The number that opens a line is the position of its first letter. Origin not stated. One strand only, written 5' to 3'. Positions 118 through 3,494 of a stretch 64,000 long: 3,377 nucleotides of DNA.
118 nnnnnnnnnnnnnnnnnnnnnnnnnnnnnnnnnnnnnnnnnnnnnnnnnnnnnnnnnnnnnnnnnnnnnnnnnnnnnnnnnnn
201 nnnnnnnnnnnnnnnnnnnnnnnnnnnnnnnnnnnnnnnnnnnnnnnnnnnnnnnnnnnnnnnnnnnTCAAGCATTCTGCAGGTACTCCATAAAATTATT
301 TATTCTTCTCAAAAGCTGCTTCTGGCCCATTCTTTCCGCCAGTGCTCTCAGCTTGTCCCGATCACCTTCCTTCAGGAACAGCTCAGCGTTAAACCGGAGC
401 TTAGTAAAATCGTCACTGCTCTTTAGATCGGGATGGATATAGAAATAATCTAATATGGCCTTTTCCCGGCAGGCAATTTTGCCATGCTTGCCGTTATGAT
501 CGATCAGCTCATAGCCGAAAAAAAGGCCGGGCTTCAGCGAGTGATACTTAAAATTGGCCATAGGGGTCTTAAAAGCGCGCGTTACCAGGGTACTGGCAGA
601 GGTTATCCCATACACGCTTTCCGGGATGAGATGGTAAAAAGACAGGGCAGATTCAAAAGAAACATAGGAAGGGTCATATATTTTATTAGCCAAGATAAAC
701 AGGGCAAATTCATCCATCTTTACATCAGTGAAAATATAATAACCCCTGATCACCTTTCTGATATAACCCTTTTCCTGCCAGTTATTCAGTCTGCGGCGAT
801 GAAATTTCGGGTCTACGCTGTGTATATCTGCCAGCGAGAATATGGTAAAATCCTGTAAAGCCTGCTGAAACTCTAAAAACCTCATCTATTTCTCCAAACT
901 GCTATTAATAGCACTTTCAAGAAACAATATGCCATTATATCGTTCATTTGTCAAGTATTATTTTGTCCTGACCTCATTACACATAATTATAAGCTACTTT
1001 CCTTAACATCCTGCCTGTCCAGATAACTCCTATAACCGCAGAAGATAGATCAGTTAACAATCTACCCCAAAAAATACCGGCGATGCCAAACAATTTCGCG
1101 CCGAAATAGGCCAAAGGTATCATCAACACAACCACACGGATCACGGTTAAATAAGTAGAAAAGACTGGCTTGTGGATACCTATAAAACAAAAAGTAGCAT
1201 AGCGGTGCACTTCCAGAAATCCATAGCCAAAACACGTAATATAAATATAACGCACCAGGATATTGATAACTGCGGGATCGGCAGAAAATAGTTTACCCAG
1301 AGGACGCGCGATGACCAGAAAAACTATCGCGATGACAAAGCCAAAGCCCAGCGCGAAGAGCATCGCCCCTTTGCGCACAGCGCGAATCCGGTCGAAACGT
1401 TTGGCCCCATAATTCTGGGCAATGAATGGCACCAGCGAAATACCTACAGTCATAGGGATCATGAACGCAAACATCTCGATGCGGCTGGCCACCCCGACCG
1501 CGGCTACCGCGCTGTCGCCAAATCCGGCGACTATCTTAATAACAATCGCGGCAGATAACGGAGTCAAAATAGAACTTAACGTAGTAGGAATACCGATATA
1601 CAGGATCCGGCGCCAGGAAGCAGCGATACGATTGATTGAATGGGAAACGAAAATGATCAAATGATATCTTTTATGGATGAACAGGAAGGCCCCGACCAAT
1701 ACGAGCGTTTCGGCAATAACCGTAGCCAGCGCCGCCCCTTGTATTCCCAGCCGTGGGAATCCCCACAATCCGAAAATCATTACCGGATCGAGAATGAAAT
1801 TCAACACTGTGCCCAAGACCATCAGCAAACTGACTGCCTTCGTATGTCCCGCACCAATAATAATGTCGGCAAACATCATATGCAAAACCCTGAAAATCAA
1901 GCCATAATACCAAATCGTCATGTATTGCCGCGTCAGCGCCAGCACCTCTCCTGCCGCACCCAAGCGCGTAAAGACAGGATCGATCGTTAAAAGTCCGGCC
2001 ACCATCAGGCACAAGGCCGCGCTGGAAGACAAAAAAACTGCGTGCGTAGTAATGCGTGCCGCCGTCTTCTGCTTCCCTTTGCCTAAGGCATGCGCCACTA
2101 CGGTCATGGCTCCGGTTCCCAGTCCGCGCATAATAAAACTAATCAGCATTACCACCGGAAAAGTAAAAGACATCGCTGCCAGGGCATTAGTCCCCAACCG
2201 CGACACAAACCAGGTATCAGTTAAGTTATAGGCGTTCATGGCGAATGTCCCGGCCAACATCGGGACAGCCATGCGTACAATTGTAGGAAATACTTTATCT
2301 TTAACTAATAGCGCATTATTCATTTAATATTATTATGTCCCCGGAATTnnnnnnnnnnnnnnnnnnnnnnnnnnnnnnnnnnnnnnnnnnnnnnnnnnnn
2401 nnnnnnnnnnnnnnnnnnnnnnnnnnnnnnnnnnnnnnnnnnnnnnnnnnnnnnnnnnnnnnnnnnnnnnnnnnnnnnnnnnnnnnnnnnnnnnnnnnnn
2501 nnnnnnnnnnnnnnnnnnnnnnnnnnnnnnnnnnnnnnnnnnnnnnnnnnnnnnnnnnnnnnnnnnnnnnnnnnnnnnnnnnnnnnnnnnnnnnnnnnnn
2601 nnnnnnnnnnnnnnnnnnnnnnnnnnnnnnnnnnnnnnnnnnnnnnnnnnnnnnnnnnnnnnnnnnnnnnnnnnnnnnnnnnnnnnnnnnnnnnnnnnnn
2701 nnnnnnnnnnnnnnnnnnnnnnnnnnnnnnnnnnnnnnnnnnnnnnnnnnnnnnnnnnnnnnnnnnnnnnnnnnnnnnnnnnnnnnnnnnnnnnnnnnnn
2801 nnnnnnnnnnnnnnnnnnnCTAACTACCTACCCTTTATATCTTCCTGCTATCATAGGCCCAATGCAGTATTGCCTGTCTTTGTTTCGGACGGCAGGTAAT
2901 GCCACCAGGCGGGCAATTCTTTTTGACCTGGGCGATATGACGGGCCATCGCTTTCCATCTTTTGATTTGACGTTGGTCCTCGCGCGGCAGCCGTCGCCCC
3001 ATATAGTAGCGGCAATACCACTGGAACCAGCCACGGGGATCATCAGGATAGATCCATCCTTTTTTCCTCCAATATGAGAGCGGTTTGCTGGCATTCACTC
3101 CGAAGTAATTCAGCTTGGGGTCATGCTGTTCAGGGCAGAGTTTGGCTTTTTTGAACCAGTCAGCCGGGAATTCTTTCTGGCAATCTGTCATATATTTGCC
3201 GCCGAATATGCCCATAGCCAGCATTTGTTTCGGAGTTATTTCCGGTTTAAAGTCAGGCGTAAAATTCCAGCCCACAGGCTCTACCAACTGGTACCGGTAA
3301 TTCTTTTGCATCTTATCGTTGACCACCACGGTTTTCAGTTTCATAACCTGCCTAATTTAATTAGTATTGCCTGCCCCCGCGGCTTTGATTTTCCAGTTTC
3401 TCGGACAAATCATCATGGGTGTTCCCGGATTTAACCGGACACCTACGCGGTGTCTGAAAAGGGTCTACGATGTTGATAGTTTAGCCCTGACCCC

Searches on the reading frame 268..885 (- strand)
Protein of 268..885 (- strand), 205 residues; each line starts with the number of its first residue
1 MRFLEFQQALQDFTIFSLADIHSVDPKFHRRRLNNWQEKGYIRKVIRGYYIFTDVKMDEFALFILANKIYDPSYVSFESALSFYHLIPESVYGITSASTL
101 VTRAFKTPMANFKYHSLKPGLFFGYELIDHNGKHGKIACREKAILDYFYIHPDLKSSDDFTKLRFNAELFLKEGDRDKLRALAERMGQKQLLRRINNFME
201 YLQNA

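Call 5: search_protein_families(library=ncbifam, proteins=[window:268-885:-], max_evalue=0.01)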
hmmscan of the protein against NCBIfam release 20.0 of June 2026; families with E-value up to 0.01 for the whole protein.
window:268-885:- (205 aa): 1 family
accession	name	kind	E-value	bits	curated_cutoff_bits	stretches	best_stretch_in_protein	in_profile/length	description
NF047376.1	TAA_AbiEi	equivalog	6.8e-08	32.4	150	1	21-110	26-123/172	type IV toxin-antitoxin system AbiEi family antitoxin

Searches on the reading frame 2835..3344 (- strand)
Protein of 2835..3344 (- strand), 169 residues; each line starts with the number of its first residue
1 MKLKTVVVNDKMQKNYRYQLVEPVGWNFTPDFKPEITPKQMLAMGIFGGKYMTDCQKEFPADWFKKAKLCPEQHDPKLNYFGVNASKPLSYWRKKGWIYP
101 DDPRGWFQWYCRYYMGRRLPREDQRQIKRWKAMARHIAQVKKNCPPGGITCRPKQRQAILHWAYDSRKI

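Call 3: search_protein_families(library=pfam, proteins=[window:2835-3344:-], max_evalue=0.1)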
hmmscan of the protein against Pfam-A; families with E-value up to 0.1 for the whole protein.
window:2835-3344:- (169 aa): 1 family
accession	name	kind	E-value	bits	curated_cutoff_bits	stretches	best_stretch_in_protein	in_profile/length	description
PF06188.17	HrpE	-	0.07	13.4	23.5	1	126-167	112-153/191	HrpE/YscL/FliH and V-type ATPase subunit E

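Call 5: search_protein_families(library=ncbifam, proteins=[window:2835-3344:-], max_evalue=0.01)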
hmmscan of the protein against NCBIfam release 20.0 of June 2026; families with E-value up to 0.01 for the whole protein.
window:2835-3344:- (169 aa): 0 families
